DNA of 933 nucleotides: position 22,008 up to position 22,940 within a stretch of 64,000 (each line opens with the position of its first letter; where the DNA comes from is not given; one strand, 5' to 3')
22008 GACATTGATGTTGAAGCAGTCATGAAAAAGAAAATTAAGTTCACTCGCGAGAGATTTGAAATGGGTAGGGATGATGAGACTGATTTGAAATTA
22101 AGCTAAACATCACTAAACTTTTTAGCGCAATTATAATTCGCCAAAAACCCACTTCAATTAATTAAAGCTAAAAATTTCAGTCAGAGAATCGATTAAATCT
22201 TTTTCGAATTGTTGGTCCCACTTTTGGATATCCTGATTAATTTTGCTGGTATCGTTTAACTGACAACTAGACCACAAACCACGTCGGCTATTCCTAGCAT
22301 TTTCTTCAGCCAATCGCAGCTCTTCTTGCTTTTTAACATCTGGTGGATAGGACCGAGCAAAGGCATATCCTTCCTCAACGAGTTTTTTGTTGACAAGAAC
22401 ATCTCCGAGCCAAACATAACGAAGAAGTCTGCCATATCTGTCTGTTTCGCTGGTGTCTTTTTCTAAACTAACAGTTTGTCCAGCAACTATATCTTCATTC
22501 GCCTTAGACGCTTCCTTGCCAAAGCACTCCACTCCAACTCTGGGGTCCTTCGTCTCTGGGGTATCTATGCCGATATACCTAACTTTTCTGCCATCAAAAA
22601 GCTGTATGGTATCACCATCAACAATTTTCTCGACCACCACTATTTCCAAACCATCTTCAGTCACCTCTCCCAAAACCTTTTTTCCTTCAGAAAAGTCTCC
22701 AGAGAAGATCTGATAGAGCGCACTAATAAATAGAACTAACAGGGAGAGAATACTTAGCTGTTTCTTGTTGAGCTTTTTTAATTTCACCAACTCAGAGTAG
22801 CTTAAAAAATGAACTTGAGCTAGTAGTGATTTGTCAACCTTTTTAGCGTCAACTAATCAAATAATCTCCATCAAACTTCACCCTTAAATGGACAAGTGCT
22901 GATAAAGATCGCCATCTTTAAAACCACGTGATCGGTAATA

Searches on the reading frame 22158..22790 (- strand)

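Call 4: search_protein_families(library=pfam, proteins=[window:22158-22790:-], max_evalue=0.01)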
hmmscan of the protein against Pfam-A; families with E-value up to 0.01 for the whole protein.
window:22158-22790:- (210 aa): 1 family
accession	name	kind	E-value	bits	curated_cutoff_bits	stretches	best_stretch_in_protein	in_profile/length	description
PF00565.23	SNase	-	6.7e-27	94.5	21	1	69-175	1-107/107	Staphylococcal nuclease homologue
